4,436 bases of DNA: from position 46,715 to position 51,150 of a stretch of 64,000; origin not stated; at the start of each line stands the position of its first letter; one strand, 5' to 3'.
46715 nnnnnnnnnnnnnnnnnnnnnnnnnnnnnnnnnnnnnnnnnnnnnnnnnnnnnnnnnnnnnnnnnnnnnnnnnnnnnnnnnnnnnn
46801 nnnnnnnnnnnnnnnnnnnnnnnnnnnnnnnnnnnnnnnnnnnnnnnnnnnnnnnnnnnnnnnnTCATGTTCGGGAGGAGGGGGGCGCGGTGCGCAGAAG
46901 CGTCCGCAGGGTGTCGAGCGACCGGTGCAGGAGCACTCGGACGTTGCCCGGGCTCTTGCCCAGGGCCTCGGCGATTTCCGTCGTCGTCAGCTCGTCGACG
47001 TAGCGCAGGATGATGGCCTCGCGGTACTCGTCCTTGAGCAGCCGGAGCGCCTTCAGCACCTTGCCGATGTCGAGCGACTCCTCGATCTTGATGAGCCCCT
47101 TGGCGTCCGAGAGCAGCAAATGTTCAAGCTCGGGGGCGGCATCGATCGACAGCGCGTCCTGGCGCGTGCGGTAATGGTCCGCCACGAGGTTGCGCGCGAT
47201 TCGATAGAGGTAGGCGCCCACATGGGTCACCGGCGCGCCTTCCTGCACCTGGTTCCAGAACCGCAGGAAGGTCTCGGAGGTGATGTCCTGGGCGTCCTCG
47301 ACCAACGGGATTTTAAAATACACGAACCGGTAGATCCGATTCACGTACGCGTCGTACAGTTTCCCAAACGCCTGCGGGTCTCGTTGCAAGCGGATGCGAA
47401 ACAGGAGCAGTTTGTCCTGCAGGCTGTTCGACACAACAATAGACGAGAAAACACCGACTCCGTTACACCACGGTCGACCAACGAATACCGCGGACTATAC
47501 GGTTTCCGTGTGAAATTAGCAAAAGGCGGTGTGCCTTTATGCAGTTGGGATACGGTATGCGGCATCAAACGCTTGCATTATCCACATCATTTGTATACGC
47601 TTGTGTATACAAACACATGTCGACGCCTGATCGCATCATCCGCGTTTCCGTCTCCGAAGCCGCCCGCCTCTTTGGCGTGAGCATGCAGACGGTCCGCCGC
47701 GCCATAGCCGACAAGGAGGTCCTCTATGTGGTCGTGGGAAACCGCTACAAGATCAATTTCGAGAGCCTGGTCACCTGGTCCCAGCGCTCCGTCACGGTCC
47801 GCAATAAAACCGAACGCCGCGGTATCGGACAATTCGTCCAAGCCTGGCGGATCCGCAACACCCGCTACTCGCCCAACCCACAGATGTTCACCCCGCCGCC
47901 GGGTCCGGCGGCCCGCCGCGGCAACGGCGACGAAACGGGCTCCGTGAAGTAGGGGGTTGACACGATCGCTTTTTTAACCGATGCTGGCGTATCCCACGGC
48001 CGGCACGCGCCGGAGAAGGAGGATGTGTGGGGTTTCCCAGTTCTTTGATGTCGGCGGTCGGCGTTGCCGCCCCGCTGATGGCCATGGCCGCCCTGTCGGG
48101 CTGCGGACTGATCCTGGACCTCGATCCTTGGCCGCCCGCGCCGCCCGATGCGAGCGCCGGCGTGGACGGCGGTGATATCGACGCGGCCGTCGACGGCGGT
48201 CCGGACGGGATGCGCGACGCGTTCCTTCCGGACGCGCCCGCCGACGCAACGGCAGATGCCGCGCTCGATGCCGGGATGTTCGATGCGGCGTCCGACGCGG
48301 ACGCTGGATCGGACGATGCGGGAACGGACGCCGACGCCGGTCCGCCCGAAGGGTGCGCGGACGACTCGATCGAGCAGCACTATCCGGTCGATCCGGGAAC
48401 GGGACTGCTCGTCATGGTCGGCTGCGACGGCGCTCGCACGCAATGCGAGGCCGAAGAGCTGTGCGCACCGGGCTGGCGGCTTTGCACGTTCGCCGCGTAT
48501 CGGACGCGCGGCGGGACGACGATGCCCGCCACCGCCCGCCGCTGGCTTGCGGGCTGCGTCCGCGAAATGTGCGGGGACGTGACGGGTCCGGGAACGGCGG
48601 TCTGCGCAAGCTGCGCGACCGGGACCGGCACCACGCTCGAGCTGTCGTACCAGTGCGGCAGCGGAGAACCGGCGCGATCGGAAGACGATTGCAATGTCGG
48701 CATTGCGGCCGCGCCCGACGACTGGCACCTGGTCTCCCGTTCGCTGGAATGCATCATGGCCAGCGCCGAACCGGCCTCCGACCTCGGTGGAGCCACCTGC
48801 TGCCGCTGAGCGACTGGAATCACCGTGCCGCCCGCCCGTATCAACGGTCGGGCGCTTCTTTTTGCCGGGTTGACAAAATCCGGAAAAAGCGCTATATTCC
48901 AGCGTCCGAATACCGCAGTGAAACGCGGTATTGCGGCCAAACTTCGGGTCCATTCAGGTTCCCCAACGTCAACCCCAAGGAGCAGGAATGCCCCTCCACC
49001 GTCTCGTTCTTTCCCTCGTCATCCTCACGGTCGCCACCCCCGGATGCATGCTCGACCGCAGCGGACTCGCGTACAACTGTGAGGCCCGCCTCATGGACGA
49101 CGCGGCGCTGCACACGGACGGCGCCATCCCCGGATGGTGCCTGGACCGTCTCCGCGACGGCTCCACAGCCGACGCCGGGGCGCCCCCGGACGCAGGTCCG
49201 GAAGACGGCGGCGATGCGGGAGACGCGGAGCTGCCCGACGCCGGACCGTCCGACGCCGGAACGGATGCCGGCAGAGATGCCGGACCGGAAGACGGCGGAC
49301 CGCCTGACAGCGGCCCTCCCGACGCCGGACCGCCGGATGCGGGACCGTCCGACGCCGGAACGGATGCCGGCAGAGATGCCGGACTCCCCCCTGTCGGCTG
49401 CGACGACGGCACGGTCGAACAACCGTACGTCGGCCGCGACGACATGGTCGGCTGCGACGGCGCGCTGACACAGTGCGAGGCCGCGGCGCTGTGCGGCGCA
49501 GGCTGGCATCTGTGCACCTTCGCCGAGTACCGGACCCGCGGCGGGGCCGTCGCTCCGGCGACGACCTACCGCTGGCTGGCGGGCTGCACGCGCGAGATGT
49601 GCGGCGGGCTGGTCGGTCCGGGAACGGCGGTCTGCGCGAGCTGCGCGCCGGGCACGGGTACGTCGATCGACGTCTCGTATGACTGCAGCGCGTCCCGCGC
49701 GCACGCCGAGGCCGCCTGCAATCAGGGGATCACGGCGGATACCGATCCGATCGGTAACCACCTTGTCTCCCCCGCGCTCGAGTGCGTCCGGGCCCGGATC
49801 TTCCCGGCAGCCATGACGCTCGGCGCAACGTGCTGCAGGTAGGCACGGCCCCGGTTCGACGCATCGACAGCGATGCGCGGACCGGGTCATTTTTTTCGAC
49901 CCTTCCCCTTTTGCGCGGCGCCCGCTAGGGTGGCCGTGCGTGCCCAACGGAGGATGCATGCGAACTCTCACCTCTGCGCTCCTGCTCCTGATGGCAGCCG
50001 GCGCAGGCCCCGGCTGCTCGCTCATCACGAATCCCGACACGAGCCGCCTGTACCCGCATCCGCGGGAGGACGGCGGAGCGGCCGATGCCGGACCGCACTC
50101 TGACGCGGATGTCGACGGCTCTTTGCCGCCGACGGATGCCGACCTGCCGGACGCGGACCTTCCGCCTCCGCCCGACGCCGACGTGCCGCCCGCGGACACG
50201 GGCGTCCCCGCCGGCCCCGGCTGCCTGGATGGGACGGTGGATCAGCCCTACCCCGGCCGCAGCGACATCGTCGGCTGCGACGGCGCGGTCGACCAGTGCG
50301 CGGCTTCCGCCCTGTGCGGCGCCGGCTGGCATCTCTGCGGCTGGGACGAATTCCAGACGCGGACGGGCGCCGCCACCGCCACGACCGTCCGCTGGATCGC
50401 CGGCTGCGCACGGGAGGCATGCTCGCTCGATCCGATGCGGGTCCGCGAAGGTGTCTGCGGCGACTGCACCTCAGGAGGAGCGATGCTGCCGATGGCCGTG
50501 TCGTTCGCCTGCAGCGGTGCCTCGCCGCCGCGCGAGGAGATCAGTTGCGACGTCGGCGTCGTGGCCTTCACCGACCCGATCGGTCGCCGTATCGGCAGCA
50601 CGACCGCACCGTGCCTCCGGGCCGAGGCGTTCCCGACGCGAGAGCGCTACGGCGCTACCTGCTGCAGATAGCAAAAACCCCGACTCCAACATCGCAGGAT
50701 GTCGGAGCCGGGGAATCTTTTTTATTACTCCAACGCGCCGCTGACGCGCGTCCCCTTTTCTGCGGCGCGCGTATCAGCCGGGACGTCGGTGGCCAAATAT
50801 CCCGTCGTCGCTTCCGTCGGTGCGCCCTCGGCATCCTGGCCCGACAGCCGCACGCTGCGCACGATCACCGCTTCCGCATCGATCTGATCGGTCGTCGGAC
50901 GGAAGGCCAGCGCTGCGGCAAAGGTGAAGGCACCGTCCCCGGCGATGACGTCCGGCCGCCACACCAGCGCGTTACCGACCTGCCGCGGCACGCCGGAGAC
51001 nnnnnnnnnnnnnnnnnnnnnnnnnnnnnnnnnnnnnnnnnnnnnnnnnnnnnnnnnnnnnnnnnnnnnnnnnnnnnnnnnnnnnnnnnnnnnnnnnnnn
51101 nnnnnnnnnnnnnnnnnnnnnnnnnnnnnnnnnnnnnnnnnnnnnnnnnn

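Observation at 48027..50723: Three tandem, independently transcribed paralogous lipoproteins with a novel ~150-aa 12-Cys domain ending 'ATCCR'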

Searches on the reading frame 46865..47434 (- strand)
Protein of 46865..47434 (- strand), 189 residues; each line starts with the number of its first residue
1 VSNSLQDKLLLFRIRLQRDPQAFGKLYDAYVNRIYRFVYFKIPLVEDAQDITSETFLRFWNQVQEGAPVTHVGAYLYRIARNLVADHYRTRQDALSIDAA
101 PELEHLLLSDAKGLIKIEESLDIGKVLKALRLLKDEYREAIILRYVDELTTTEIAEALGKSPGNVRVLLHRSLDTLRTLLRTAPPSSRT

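Call 6: search_protein_families(library=pfam, proteins=[window:46865-47434:-], max_evalue=1)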
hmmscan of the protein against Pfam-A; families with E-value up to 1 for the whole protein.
window:46865-47434:- (189 aa): 10 families
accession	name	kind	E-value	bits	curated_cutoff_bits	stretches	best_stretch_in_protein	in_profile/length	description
PF08281.18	Sigma70_r4_2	-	4.5e-15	55.5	25.7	1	125-175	3-53/54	Sigma-70, region 4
PF04542.20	Sigma70_r2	-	3.1e-12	46.5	24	1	26-92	1-69/71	Sigma-70 region 2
PF04545.22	Sigma70_r4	-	3.5e-10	39.7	24.1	1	129-177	1-49/50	Sigma-70, region 4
PF13384.12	HTH_23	-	0.002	18.3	24.6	1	136-171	4-40/50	Homeodomain-like domain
PF07638.17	Sigma70_ECF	-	0.014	15.7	21.1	1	116-166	119-169/185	ECF sigma factor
PF13412.12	HTH_24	-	0.032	14.3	21.9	1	149-166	18-35/48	Winged helix-turn-helix DNA-binding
PF01022.26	HTH_5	-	0.04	14.3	22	1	147-166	14-33/47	Bacterial regulatory protein, arsR family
PF09339.16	HTH_IclR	-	0.073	13.3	22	1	147-170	17-40/52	IclR helix-turn-helix domain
PF06530.18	Phage_antitermQ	-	0.14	12.6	26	1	121-173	51-103/118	Phage antitermination protein Q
PF04539.22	Sigma70_r3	-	0.16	12.6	25.3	1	150-172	22-44/78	Sigma-70 region 3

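Call 7: search_protein_families(library=ncbifam, proteins=[window:46865-47434:-], max_evalue=1)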
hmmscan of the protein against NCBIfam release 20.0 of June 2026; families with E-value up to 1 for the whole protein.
window:46865-47434:- (189 aa): 96 families (the best 25 are shown)
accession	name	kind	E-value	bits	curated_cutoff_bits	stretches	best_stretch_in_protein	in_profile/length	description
TIGR02952.1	Sig70_famx2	equivalog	3.1e-33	115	206.45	1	17-180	7-170/170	ECF subfamily RNA polymerase sigma factor, BldN family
TIGR02937.1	sigma70-ECF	superfamily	1.2e-25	90.1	42.9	1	22-179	2-164/165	sigma-70 family RNA polymerase sigma factor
NF004113.0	PRK05602.1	equivalog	8.8e-24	84.3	208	1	4-187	29-208/211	RNA polymerase sigma factor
TIGR02985.1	Sig70_bacteroi1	subfamily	1.2e-21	77.7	126.4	1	21-179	1-161/162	RNA polymerase sigma-70 factor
NF007223.0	PRK09641.1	equivalog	4.7e-21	75.5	209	1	17-181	14-185/187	RNA polymerase sigma factor SigW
TIGR02948.1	SigW_bacill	equivalog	8.2e-21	74.9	243.1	1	17-181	14-185/187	RNA polymerase sigma factor SigW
TIGR02983.1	SigE-fam_strep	subfamily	9.5e-21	74.4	141.55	1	21-182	6-160/162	SigE family RNA polymerase sigma factor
NF058625.1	sigma_PG0214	equivalog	1.4e-20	73.7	130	1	22-180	5-161/170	GFO_1088 family ECF-type sigma factor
NF007229.0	PRK09647.1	equivalog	1.9e-20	73.1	265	1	22-186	45-208/220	RNA polymerase sigma factor SigE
TIGR02950.1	SigM_subfam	subfamily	1.9e-19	70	147.95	1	25-179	4-157/159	RNA polymerase sigma factor, SigM family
NF009166.1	PRK12513.1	equivalog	2.1e-19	70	206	1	5-181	7-187/193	RNA polymerase sigma factor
NF007227.0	PRK09645.1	subfamily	1.1e-17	64.5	202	1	20-181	12-171/177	sigma-70 family RNA polymerase sigma factor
TIGR02989.1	Sig-70_gvs1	subfamily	1.2e-17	64.3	124.55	1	22-177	2-155/158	RNA polymerase sigma-70 factor, Rhodopirellula/Verrucomicrobium family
NF009171.0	PRK12518.1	equivalog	1.3e-16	60.9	208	1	7-182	14-186/191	RNA polymerase sigma factor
TIGR02959.1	SigZ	equivalog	2.2e-16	60.2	168.65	1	28-183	2-151/170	RNA polymerase sigma factor SigZ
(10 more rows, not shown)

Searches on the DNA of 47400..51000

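Call 16: search_rna_families(source=window, start=47400, end=51000, threshold=evalue, max_evalue=1)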
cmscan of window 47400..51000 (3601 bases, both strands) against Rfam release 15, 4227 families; matches with E-value up to 1: 3.
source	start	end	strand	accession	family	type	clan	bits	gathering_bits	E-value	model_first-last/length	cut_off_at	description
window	49840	49893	+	RF02497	Atu_C10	Gene; sRNA;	-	23.4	60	0.17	1-89/89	no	Rhizobiales sRNA Atu_C10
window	50565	50596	+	RF01333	CRISPR-DR20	Gene; CRISPR;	-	22.2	42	0.25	1-36/36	no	CRISPR RNA direct repeat element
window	48814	48880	+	RF00599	SNORA77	Gene; snRNA; snoRNA; HACA-box;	-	21.7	42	0.22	1-125/125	no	Small nucleolar RNA SNORA77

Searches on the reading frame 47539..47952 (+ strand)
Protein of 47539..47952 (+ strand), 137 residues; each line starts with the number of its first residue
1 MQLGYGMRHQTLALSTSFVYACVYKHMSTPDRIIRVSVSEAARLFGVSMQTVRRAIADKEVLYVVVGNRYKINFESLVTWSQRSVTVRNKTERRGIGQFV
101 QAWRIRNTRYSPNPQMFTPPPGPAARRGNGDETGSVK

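Call 6: search_protein_families(library=pfam, proteins=[window:47539-47952:+], max_evalue=1)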
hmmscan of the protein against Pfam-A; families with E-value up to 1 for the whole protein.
window:47539-47952:+ (137 aa): 16 families
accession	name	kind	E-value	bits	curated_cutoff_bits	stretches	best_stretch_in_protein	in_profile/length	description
PF12728.13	HTH_17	-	1.9e-07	31.7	27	1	37-80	3-46/51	Helix-turn-helix domain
PF08220.18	HTH_DeoR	-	0.00084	19.5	21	1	36-56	15-35/57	DeoR-like helix-turn-helix domain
PF13384.12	HTH_23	-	0.0012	19.1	24.6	1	35-57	17-39/50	Homeodomain-like domain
PF13551.12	HTH_29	-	0.0017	18.9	28.1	1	36-57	12-34/64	Winged helix-turn helix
PF13518.12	HTH_28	-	0.0029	18.1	25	1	37-56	14-33/52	Helix-turn-helix domain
PF13542.12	HTH_Tnp_ISL3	-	0.0058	16.5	27.4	1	37-57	28-48/51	Helix-turn-helix domain of transposase family ISL3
PF07453.19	NUMOD1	-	0.02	15.6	22.8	1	37-56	18-37/37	NUMOD1 domain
PF00376.29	MerR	-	0.022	15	28.2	1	37-54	1-18/38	MerR family regulatory protein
PF00356.27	LacI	-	0.038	14.2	27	1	40-62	4-24/46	Bacterial regulatory proteins, lacI family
PF05225.22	HTH_psq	-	0.041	14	20.4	1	36-55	17-36/45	helix-turn-helix, Psq domain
PF12964.13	DUF3853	-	0.082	13.5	22.1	1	37-57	48-68/97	Protein of unknown function (DUF3853)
PF08281.18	Sigma70_r4_2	-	0.091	12.9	25.7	1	37-56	28-47/54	Sigma-70, region 4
PF12840.13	HTH_20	-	0.095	13.1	27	1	36-54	19-37/51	Helix-turn-helix domain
PF00392.27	GntR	-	0.13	12.4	27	1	37-57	26-46/64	Bacterial regulatory proteins, gntR family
PF02954.25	HTH_8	-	0.13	12.4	22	1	38-56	21-39/42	Bacterial regulatory protein, Fis family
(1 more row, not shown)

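Call 7: search_protein_families(library=ncbifam, proteins=[window:47539-47952:+], max_evalue=1)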
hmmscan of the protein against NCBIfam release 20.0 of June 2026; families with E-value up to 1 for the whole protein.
window:47539-47952:+ (137 aa): 3 families
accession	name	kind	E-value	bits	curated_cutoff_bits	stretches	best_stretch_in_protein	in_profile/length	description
TIGR01764.1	excise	domain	4.6e-09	36.5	28.8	1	37-80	3-46/49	excisionase family DNA-binding protein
NF007961.0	PRK10681.1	equivalog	0.047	13.1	244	1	35-96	21-82/252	DNA-binding transcriptional repressor DeoR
NF040990.2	MamR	equivalog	0.048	14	100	1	25-80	35-88/91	magnetosome protein MamR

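Call 70: search_protein_families(library=padloc, proteins=[window:47539-47952:+], max_evalue=0.01)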
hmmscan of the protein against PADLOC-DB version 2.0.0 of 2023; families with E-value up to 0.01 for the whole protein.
window:47539-47952:+ (137 aa): 1 family
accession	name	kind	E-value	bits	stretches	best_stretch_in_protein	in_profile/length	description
PDLC04133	mad1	-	0.00025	19.3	1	36-77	6-47/60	mads_1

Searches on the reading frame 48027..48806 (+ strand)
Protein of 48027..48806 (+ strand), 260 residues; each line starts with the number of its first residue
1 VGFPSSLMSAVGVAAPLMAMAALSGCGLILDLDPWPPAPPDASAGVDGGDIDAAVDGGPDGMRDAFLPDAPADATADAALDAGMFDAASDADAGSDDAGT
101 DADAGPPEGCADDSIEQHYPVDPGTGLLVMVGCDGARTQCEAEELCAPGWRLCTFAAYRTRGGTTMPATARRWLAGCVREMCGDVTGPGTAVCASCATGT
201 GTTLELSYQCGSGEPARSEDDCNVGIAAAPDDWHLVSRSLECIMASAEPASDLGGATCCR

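Call 6: search_protein_families(library=pfam, proteins=[window:48027-48806:+], max_evalue=1)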
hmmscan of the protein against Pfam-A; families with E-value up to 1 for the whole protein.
window:48027-48806:+ (260 aa): 0 families

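Call 7: search_protein_families(library=ncbifam, proteins=[window:48027-48806:+], max_evalue=1)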
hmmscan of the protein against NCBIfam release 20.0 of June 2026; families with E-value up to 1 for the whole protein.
window:48027-48806:+ (260 aa): 0 families

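Call 70: search_protein_families(library=padloc, proteins=[window:48027-48806:+], max_evalue=0.01)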
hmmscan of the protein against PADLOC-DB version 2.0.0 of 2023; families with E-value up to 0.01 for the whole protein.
window:48027-48806:+ (260 aa): 0 families

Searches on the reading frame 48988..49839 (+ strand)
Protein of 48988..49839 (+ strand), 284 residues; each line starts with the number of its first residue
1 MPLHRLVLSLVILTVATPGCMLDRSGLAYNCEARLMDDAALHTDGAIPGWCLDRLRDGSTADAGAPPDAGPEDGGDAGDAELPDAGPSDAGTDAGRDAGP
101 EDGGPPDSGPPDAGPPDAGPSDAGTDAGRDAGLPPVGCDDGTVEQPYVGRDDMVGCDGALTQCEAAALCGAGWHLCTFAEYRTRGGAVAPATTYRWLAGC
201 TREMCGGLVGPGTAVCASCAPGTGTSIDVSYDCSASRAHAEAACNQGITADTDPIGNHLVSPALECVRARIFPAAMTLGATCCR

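Call 6: search_protein_families(library=pfam, proteins=[window:48988-49839:+], max_evalue=1)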
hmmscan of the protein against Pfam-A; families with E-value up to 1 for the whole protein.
window:48988-49839:+ (284 aa): 0 families

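Call 7: search_protein_families(library=ncbifam, proteins=[window:48988-49839:+], max_evalue=1)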
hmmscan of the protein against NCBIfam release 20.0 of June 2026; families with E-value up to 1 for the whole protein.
window:48988-49839:+ (284 aa): 1 family
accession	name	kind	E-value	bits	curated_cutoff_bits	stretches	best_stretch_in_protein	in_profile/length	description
NF045523.1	MXAN_5453_fam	exception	0.099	11.1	500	1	60-162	418-520/544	MXAN_5453 family MXYO-CTERM-anchored protein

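Call 70: search_protein_families(library=padloc, proteins=[window:48988-49839:+], max_evalue=0.01)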
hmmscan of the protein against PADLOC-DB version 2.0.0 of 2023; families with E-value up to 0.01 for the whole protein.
window:48988-49839:+ (284 aa): 0 families

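Call 71: predict_structure(alignment_id=A5)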
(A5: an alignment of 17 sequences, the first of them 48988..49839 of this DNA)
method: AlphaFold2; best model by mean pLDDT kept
length: 284 residues; sequences in the alignment: 17
mean_pLDDT: 72.2   pTM: 0.55
mean pLDDT of the five models: 72.2, 72.2, 71.4, 71.0, 70.4
residues with pLDDT >= 90: 122; 70-90: 26; 50-70: 51; < 50: 85
segments of 3 or more residues with pLDDT < 50: 1-4, 15-36, 40-42, 58-78, 88-96, 102-104, 123-132
pLDDT, mean of each block of 10 residues (from residue 1): 50 46 41 49 55 57 43 43 47 47 52 55 47 67 85 93 97 96 92 96 90 93 95 93 97 95 95 97 96
secondary structure, 60 per line:
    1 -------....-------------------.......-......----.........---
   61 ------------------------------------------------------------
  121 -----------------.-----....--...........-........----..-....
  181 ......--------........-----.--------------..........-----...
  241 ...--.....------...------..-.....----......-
elements in order: H8-11 H31-37 H39-44 H49-57 E144-147 E150-160 H162-168 H178-186 E195-202 E223-232 E238-243 E246-250 E257-259 E269-273 E278-283
